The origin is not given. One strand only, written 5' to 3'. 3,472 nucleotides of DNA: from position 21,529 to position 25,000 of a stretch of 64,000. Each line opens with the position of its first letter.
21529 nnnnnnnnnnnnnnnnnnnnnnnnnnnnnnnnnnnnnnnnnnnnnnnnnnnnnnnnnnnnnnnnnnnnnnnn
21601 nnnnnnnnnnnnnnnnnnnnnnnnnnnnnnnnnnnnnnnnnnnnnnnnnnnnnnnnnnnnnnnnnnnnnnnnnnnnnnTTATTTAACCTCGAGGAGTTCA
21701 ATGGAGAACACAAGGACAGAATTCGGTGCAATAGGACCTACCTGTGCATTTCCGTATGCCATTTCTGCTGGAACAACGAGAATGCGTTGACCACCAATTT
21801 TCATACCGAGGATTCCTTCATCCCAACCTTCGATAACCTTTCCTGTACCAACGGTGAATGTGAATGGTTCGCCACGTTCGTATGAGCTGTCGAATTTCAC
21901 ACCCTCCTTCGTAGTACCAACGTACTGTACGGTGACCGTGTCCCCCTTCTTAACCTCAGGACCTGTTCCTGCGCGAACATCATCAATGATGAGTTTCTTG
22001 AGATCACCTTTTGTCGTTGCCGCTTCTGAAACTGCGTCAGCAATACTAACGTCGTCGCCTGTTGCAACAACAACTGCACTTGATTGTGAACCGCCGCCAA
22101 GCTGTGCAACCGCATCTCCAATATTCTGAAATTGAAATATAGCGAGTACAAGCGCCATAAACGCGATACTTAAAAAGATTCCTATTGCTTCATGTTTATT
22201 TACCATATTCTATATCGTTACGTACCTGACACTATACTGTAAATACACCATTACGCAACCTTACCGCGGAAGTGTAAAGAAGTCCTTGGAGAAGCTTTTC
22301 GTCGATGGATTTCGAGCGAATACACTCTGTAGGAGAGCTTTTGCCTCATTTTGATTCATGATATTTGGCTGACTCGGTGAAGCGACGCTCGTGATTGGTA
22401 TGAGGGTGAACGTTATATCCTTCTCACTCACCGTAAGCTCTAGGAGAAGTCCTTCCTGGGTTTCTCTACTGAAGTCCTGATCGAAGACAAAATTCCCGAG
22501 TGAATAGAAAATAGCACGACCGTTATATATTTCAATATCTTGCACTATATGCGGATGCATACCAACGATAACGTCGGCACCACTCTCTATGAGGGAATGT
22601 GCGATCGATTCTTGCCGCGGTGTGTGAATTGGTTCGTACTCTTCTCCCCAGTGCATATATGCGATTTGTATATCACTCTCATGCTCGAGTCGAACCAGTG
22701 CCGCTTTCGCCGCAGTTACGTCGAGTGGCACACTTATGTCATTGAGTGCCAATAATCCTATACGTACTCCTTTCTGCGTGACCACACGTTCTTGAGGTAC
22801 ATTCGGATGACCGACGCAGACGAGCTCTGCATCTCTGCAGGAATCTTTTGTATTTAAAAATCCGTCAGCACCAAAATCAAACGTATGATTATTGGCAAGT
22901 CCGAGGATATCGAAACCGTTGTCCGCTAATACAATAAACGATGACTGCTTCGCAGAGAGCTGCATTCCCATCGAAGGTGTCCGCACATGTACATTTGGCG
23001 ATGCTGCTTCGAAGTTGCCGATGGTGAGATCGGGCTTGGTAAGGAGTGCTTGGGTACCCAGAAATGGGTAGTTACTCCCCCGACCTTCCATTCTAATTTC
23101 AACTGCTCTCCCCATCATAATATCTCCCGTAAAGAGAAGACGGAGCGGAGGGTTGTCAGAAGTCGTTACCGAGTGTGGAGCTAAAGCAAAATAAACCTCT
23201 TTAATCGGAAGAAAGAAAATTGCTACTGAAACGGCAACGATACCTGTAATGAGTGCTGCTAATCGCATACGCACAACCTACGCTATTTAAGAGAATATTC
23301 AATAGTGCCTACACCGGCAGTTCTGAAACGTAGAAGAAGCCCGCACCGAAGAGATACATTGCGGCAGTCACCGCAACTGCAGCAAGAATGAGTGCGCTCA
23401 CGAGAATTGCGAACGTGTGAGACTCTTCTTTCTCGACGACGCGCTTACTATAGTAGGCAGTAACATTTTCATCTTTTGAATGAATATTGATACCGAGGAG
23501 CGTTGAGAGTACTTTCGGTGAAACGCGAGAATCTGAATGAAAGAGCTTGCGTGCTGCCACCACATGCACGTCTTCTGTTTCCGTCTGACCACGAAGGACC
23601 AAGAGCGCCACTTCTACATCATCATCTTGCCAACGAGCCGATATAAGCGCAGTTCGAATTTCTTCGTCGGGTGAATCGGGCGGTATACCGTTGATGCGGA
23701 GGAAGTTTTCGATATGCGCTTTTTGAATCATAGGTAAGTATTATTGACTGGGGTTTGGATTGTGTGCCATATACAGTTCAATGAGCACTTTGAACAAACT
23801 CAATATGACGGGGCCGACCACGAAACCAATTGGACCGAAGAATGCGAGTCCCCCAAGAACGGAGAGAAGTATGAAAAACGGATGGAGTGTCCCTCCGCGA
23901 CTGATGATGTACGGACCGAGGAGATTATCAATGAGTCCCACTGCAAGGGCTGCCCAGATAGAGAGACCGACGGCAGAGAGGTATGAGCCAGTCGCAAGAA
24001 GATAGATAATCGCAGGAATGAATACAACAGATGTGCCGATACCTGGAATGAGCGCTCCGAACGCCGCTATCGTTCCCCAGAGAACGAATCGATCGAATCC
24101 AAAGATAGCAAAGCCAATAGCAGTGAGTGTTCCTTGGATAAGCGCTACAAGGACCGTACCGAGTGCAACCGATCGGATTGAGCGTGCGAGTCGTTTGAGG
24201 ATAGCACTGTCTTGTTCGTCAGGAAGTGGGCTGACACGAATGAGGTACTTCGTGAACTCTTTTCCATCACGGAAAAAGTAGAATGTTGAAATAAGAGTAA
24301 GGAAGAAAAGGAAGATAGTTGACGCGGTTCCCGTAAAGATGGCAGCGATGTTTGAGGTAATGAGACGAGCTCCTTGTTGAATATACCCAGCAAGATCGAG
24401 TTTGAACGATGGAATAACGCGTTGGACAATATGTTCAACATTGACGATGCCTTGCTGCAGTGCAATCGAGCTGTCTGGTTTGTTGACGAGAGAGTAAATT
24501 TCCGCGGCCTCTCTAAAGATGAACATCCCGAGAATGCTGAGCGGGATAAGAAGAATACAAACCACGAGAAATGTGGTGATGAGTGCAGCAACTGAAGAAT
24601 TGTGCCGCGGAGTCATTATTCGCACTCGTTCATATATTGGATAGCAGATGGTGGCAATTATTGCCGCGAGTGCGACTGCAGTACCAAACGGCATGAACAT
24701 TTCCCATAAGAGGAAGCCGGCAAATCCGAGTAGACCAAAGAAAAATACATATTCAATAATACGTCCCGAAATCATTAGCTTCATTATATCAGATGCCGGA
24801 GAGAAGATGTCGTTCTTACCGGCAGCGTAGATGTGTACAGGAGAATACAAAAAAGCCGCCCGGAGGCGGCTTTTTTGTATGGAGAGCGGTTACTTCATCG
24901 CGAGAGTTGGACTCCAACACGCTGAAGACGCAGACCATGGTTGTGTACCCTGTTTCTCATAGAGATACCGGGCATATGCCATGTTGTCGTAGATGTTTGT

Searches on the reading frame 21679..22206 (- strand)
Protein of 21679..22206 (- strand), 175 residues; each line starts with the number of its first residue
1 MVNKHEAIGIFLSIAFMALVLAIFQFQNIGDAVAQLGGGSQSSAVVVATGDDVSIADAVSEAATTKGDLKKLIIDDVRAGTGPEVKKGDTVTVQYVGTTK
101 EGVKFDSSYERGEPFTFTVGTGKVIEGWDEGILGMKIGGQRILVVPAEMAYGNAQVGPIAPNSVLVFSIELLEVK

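Call 28: search_protein_families(library=pfam, proteins=[window:21679-22206:-], max_evalue=0.01)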
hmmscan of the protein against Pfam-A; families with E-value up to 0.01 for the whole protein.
window:21679-22206:- (175 aa): 1 family
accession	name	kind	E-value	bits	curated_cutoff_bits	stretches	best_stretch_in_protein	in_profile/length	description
PF00254.34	FKBP_C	-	4.6e-33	113.8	21.1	1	83-172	2-94/94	FKBP-type peptidyl-prolyl cis-trans isomerase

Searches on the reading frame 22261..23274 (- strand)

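Call 28: search_protein_families(library=pfam, proteins=[window:22261-23274:-], max_evalue=0.01)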
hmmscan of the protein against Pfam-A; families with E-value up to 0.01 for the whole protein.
window:22261-23274:- (337 aa): 1 family
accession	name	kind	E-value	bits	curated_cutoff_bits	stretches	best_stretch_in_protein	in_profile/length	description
PF09587.15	PGA_cap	-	4.3e-54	184.1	27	1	46-266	2-255/255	Bacterial capsule synthesis protein PGA_cap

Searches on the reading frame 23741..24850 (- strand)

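Call 28: search_protein_families(library=pfam, proteins=[window:23741-24850:-], max_evalue=0.01)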
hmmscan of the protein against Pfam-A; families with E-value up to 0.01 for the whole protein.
window:23741-24850:- (369 aa): 1 family
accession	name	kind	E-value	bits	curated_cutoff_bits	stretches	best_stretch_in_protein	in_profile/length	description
PF01594.21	AI-2E_transport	-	3e-48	165.1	34.3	1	43-360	9-326/327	AI-2E family transporter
